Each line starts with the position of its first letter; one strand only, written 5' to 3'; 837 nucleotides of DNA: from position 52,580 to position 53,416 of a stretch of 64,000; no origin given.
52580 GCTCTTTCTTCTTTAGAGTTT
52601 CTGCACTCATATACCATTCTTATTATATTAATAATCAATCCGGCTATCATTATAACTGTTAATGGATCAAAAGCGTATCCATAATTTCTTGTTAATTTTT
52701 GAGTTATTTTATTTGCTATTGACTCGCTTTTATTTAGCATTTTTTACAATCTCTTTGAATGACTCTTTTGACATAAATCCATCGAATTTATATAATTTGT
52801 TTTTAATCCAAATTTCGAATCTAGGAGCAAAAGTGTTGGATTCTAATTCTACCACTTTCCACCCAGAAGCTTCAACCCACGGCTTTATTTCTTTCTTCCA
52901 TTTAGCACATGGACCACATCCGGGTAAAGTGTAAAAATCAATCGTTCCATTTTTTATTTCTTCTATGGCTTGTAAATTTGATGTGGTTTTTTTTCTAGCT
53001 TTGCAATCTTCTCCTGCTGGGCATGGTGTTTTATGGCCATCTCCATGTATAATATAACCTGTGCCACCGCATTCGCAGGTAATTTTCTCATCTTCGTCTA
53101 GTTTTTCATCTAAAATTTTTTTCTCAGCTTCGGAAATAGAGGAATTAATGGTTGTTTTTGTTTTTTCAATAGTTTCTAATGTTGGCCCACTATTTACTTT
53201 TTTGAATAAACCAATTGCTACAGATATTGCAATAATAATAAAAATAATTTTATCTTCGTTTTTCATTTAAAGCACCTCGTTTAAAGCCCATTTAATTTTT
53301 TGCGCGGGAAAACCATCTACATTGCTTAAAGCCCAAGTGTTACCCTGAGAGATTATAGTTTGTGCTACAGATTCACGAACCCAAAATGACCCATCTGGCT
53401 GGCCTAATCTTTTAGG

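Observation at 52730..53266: Phage-encoded membrane thioredoxin (CGPC) next to Cys-rich putative virion proteins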

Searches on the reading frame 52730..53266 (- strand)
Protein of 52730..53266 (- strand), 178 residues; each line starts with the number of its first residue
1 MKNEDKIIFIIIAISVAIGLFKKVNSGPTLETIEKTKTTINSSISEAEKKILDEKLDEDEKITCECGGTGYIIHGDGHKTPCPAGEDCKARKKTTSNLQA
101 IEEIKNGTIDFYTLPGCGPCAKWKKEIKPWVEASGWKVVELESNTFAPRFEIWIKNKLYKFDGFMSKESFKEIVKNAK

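Call 4: search_protein_families(library=pfam, proteins=[window:52730-53266:-], max_evalue=0.1)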
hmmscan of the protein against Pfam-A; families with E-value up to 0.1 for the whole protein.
window:52730-53266:- (178 aa): 3 families
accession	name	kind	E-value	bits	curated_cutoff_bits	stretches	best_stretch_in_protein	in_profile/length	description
PF02068.22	Metallothio_PEC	-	0.019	15.7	31.8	1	79-123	9-49/75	Plant PEC family metallothionein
PF13098.12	Thioredoxin_2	-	0.068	14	27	0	110-163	10-60/104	Thioredoxin-like domain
PF00430.23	ATP-synt_B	-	0.073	13.6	28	0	7-50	2-45/132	ATP synthase B/B' CF(0)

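Call 5: search_protein_families(library=phrogs, proteins=[window:52730-53266:-], max_evalue=0.01)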
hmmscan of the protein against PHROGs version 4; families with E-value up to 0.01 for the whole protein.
window:52730-53266:- (178 aa): 0 families

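Call 6: search_dna_similar(query=window:52730-53266:-, collection=phages, mode=protein, max_evalue=0.001, max_rows=30)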
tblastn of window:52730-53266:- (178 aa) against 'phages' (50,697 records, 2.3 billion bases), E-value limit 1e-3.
No match.

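Call 8: find_homologous_proteins(query=window:52730-53266:-, max_evalue=0.001)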
Query window:52730-53266:- (178 aa): 18 proteins with E <= 0.001 among 149 candidates.
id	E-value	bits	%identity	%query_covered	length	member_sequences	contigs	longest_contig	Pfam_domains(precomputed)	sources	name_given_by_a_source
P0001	8.3e-115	399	100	100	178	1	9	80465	-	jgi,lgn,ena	-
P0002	1.3e-81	290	72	100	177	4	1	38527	-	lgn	-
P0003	7.1e-81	288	71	100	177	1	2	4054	-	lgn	-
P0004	7.5e-75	268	66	100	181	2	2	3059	-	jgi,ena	-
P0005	5.8e-74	266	66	100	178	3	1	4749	-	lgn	-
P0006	3.4e-73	263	67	100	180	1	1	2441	-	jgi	-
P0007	2.6e-72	260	63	100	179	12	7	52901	-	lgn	-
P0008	3.0e-67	244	62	100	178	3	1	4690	-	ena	-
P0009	2.5e-66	241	65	100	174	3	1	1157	-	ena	-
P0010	4.1e-66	240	60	100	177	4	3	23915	-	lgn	-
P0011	2.3e-62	228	56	100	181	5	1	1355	-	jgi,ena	-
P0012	4.6e-56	207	57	100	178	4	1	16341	-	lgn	-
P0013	9.5e-56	206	57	100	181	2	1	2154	-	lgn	-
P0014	1.0e-52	196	63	74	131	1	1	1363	-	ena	-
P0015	1.4e-52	196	52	100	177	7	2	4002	-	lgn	-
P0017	1.5e-9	56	42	44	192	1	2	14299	-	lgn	-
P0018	1.9e-4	39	64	17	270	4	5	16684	-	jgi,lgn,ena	jgi:hypothetical protein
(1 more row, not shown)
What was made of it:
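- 52730..53266 (-): 178-aa ORF: membrane anchor + four-Cys motif + minimal thioredoxin domain (the finding). There are 18 close homologues, all metagenomic (call 8).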

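Call 11: find_encoding_contigs(protein=P0001, flank=10000, max_places=6)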
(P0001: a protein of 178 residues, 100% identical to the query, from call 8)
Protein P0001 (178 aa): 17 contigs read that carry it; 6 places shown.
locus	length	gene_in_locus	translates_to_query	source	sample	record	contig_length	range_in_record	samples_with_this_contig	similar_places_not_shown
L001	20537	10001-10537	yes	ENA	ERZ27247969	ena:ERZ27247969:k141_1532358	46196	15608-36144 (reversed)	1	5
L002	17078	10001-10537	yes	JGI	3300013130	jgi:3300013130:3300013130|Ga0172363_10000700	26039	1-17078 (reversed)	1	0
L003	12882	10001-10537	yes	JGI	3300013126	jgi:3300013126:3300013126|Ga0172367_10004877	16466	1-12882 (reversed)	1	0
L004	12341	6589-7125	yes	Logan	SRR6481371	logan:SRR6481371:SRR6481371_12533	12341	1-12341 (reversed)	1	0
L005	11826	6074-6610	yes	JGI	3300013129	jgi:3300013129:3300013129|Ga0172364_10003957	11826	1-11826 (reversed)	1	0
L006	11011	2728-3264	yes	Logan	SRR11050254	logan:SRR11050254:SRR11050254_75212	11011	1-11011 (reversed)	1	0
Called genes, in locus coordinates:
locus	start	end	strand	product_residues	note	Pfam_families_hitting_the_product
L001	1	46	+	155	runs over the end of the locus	PF00383:dCMP_cyt_deam_1, PF14437:MafB19-deam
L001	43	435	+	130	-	PF03061:4HBT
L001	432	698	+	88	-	-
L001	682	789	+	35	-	-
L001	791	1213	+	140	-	-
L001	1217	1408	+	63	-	-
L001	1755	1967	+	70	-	-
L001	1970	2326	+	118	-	-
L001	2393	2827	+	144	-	-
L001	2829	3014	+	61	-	-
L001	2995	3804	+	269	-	-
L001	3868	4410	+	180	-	PF13578:Methyltransf_24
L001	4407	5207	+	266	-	-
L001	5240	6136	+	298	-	-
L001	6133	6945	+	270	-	-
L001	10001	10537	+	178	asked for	-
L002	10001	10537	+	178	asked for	-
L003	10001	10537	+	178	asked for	-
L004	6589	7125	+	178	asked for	-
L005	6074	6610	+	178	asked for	-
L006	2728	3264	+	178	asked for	-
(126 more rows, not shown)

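Call 13: search_solved_structures(query=A1, max_evalue=10, show_alignments=3)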
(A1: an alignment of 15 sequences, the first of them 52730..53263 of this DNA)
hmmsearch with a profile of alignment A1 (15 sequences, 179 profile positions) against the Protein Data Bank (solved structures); distinct sequences matched with E-value up to 10: 10.
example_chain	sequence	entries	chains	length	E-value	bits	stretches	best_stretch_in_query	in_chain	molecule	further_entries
5g1l_A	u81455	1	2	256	0.067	16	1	108-138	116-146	THIOL DISULFIDE INTERCHANGE PROTEIN DSBG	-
5g1k_A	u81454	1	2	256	0.068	16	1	108-138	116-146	THIOL DISULFIDE INTERCHANGE PROTEIN DSBG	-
8pr6_A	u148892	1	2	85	0.19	14.6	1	116-146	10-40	Thioredoxin family protein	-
6n2d_b2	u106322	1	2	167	0.38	13.6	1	6-57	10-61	ATP synthase subunit b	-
6n2y_b1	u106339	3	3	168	0.39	13.6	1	6-57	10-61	ATP synthase subunit b | Bacillus PS3 ATP synthase subunit b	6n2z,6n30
9jc1_B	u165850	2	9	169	0.39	13.5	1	6-57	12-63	ATP synthase subunit b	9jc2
6n2y_b2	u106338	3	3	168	0.43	13.4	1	6-57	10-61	ATP synthase subunit b | Bacillus PS3 ATP synthase subunit b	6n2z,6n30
9jc1_A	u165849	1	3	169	0.43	13.4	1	6-57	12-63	ATP synthase subunit b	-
2o6n_A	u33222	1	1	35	0.66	12.8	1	31-62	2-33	RH4B designed peptide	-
3d4t_A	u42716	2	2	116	2.7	10.8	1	110-131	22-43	Putative uncharacterized protein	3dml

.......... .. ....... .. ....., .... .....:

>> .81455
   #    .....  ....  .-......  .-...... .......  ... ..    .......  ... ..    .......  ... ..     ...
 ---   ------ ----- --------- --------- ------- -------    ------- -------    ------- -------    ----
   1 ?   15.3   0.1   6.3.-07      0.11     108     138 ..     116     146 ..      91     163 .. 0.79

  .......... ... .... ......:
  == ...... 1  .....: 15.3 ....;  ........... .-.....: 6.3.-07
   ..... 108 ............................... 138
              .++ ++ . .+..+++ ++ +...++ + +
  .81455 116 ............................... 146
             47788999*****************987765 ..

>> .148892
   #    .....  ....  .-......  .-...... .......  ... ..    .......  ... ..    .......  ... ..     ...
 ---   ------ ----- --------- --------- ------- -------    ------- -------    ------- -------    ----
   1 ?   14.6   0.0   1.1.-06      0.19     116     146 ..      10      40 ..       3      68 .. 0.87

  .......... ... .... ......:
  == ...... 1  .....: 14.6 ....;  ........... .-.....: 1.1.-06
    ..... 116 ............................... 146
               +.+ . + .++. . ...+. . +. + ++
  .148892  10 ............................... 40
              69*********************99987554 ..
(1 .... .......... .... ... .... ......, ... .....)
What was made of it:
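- Closest known: DsbG/DsbC system protecting single catalytic cysteines of periplasmic enzymes. Same: The best, non-significant, PDB sequence hit of the family profile is a DsbG CGPC variant (call 13).
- Tried and rejected: The PDB sequence profile search gave only non-significant DsbG and thioredoxin matches (call 13).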

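Call 15: find_encoding_contigs(protein=P0017, flank=8000, max_places=2)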
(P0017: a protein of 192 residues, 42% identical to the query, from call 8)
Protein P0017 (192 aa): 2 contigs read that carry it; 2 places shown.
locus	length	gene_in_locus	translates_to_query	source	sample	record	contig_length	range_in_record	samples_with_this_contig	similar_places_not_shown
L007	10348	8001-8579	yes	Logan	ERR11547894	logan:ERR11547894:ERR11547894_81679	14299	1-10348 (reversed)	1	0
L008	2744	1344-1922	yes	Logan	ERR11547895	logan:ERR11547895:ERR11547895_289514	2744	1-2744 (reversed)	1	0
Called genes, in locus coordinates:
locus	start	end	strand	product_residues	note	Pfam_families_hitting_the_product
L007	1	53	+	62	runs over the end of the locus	-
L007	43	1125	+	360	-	PF00534:Glycos_transf_1, PF13692:Glyco_trans_1_4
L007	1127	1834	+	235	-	-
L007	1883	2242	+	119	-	-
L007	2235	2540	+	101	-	-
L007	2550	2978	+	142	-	-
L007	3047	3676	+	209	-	-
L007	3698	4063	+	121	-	-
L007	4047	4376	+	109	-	-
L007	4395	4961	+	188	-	-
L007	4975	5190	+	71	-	-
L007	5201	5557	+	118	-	-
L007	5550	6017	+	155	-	-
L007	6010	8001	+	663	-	PF14890:Intein_splicing (faint), PF14528:LAGLIDADG_3 (faint)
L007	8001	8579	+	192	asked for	-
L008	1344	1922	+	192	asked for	-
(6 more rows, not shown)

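Call 19: predict_structure(alignment_id=A1)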
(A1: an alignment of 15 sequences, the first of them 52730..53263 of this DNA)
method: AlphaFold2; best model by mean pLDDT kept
length: 177 residues; sequences in the alignment: 15
mean_pLDDT: 68.2   pTM: 0.40
mean pLDDT of the five models: 68.2, 66.3, 63.9, 63.5, 58.3
residues with pLDDT >= 90: 4; 70-90: 87; 50-70: 54; < 50: 32
segments of 3 or more residues with pLDDT < 50: 18-27, 51-59, 93-101
pLDDT, mean of each block of 10 residues (from residue 1): 52 49 48 58 54 46 71 80 70 41 74 86 89 88 83 85 82 74
secondary structure, 60 per line:
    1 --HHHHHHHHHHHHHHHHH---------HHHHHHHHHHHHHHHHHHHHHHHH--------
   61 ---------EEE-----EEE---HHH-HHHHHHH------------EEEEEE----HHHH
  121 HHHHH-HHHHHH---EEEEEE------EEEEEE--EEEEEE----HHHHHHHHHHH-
elements in order: H3-19 H29-52 E70-72 E78-80 H88-94 E107-112 H117-125 H127-132 E136-141 E148-153 E156-161 H166-176
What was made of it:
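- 53003..53077 (-): Residues 64-88, four-Cys motif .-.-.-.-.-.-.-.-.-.-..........-x4-C, the family-defining module. AF2 predicts a beta-hairpin at 70-80 with pLDDT 70-80 (call 19).
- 52733..52954 (-): Residues 105-178, minimal thioredoxin fold (beta-alpha-beta-beta-beta-alpha). AF2 pLDDT 74-89 (call 19).
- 52823..52825 (-): Pro148, at the position of the thioredoxin cis-proline before beta-3. It precedes strand 148-153 in the model (call 19).
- On Thioredoxin-fold CxxC oxidoreductase superfamily: The strand is at 107-112 and the helix starts at 117, where CGPC sits (call 19).
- On DsbA-type periplasmic oxidase: The domain is only ~75 residues with no insertion (call 19).
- On TlpA / ResA / CcmG membrane-anchored reductases: It is a minimal fold (call 19).
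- AF2 C-terminal domain has pLDDT 74-89 with beta-alpha-beta-beta-beta-alpha topology (call 19). The N-terminal half of the model is of low confidence (call 19).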

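Call 21: find_encoding_contigs(protein=P0007, flank=10000, max_places=1)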
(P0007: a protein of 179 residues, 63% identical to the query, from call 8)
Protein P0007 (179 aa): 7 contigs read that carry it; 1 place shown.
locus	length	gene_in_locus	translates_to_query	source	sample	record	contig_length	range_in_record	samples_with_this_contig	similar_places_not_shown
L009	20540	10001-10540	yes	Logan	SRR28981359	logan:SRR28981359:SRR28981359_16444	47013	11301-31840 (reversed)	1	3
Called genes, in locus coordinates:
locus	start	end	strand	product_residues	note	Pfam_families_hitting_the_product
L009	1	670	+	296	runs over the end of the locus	PF14388:DUF4419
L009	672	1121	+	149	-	-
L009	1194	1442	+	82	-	-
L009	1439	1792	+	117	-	-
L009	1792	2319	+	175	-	-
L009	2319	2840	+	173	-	PF14216:DUF4326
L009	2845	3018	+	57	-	-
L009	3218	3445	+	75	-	-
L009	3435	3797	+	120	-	-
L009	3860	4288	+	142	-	-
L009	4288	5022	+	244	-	-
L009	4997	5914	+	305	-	-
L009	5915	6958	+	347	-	PF00534:Glycos_transf_1, PF13692:Glyco_trans_1_4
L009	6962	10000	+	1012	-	PF14890:Intein_splicing (faint), PF14528:LAGLIDADG_3 (weak)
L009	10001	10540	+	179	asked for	-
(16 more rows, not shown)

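Call 22: fold_search(model_id=the predicted structure, library=pdb)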
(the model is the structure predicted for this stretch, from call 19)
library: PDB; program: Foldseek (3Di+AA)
matches with E <= 10: 1131; with E <= 0.001: 2
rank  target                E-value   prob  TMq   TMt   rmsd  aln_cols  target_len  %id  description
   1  3dml                  7.4e-04  1.00  0.33  0.56   3.0        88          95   20  Crystal structure of the periplasmic thioredoxin SoxS from Paracoccus pantotrophus (reduced form) (released 2008-08-26)
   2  1fb0_B                8.5e-04  1.00  0.34  0.54   3.6        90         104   12  CRYSTAL STRUCTURE OF THIOREDOXIN M FROM SPINACH CHLOROPLAST (REDUCED FORM) (released 2000-09-20)
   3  3vfi                  1.1e-03  1.00  0.37  0.59   2.8        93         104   15  Crystal Structure of a Metagenomic Thioredoxin (released 2013-01-23)
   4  3ziv_A                1.1e-03  1.00  0.39  0.62   2.9        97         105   16  Crystal Structure of Ancestral Thioredoxin Relative to last Archaea- Eukaryotes Common Ancestor (AECA) from the Precam (released 2013-08-21)
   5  3d4t                  1.1e-03  1.00  0.33  0.56   3.0        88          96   20  Crystal structure of the periplasmic thioredoxin SoxS from Paracoccus pantotrophus (oxidized form) (released 2008-07-15)
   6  3hyp_B                1.1e-03  1.00  0.34  0.48  10.9       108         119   15  Crystal structure of Bacteroides fragilis TrxP_S105G mutant (released 2010-01-12)
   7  8xyw                  1.3e-03  1.00  0.34  0.53   3.5        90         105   22  De novo designed protein Trx-3 (released 2024-10-02)
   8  2ynx_A                1.3e-03  1.00  0.34  0.53   3.4        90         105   22  Crystal Structure of Ancestral Thioredoxin Relative to Last Archaea Common Ancestor (LACA) from the Precambrian Period (released 2013-08-21)
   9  2ypm                  1.4e-03  1.00  0.33  0.50   3.7        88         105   19  Crystal Structure of Ancestral Thioredoxin Relative to Last Animal and Fungi Common Ancestor (LAFCA) from the Precambria (released 2013-08-21)
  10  2yj7_A                1.6e-03  1.00  0.35  0.55   3.7        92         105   17  Crystal structure of a hyperstable protein from the Precambrian period (released 2012-05-30)
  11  1thx                  1.7e-03  1.00  0.36  0.56   2.5        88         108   16  THIOREDOXIN-2 (released 1995-10-15)
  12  6gd1_B                1.7e-03  1.00  0.35  0.34   3.0        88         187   15  Structure of HuR RRM3 (released 2018-10-31)
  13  9bxs_E                1.8e-03  1.00  0.34  0.64   2.7        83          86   18  Consensus full-complex model for pre-reduction condition of Bacillus subtilis ribonucleotide reductase complex (released 2025-03-19)
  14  2h72_A                1.8e-03  1.00  0.35  0.54   3.3        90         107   14  Crystal Structure of Thioredoxin mutant E85D in Hexagonal (p61) Space Group (released 2007-05-15)
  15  3hxs_B                1.8e-03  1.00  0.34  0.48   3.2        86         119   16  Crystal Structure of Bacteroides fragilis TrxP (released 2010-01-12)
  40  7d6l                  3.3e-03  1.00  0.33  0.40   3.1        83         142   14  Crystal structure of Trx2 from D. radiodurans R1 (released 2021-10-13)
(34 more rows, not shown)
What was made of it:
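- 52733..52954 (-): Foldseek against PDB returns thioredoxins almost exclusively, led by the periplasmic thioredoxin SoxS 3dml at E 7e-4 (call 22).
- On Thioredoxin-fold CxxC oxidoreductase superfamily: Foldseek gives probability 1.00 to ~100-residue thioredoxins, with TM-score 0.5-0.64 normalised to the target (call 22).
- Foldseek against PDB returns thioredoxins almost exclusively, with periplasmic SoxS on top (call 22). The thioredoxin domain is real (calls 19, 22).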
